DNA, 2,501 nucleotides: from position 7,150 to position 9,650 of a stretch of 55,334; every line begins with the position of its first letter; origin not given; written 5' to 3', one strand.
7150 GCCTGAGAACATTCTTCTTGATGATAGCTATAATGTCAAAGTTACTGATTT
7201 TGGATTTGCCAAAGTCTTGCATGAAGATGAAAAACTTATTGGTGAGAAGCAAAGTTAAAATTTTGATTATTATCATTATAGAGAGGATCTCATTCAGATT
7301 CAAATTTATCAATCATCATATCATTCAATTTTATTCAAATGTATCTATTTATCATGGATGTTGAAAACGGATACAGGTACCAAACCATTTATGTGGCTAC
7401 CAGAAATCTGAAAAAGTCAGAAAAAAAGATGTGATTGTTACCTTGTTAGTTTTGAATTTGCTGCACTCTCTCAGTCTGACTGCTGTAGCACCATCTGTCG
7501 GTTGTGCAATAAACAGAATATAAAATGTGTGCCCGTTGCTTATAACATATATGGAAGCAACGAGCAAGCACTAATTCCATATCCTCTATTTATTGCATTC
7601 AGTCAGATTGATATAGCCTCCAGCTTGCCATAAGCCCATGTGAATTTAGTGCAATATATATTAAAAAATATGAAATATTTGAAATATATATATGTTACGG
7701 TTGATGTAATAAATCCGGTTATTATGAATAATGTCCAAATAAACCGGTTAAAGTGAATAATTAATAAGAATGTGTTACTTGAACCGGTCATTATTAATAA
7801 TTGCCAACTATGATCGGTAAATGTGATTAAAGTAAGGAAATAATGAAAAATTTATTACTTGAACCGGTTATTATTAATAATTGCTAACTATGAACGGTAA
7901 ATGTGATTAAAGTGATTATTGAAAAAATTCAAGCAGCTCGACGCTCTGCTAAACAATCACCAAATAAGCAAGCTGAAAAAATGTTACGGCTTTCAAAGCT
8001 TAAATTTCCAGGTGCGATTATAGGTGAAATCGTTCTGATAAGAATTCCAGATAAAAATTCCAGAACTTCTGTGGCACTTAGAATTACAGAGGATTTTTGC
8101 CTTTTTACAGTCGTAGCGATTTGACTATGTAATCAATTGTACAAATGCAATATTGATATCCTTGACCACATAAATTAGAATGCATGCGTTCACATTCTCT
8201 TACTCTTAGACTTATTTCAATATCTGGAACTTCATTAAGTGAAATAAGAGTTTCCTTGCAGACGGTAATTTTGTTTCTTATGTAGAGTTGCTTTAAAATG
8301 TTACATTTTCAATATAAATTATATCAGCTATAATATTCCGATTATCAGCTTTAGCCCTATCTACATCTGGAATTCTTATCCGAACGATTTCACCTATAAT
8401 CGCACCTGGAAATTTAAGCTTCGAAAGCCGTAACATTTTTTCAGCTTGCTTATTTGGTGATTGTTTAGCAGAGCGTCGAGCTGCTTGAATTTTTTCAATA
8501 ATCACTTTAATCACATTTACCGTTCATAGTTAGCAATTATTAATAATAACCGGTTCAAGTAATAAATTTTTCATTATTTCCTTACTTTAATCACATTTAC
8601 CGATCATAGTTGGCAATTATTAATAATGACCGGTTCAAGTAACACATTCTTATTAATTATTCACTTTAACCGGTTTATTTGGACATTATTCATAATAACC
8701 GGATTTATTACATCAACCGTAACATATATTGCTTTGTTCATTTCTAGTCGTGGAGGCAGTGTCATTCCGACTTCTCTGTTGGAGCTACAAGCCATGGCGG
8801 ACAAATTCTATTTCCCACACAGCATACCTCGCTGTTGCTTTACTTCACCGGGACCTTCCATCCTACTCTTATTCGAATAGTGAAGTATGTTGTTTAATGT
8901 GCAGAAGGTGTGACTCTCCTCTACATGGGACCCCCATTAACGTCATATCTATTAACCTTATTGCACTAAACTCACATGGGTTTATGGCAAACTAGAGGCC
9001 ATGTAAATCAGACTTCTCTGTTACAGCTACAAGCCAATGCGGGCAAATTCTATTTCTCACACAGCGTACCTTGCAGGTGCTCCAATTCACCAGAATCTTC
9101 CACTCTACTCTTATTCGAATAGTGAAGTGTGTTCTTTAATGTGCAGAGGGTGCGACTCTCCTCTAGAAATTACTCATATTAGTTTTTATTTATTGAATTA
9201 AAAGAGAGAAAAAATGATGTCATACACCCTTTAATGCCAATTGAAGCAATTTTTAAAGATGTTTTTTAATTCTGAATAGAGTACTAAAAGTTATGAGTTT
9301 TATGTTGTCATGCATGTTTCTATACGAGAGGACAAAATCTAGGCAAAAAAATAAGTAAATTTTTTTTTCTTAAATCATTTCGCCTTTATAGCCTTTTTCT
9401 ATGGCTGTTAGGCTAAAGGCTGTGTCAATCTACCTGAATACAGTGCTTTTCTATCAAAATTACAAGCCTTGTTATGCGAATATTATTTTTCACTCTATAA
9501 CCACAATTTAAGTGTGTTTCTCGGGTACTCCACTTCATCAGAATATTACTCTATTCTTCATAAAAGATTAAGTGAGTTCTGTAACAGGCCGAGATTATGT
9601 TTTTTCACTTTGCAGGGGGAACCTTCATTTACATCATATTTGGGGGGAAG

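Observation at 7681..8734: Near-perfect 1-kb foldback (375-bp arms) inserted in PHKG intron 6, next to or into a SINE tandem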

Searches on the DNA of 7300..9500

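Call 11: search_rna_families(source=window, start=7300, end=9500, threshold=evalue, max_evalue=1)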
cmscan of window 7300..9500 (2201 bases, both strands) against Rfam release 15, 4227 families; matches with E-value up to 1: 1.
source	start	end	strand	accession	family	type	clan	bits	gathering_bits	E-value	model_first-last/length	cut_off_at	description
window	9176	9230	-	RF02060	STnc410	Gene; sRNA;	-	17.7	50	0.77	1-158/158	no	Enterobacterial sRNA STnc410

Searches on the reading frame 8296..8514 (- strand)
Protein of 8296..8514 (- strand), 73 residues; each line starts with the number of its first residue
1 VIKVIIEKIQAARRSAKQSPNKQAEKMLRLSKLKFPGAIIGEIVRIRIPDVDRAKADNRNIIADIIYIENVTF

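Call 9: search_protein_families(library=pfam, proteins=[window:8296-8514:-], max_evalue=10)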
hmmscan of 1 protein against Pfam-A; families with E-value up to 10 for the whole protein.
seq(73 aa): 0 families
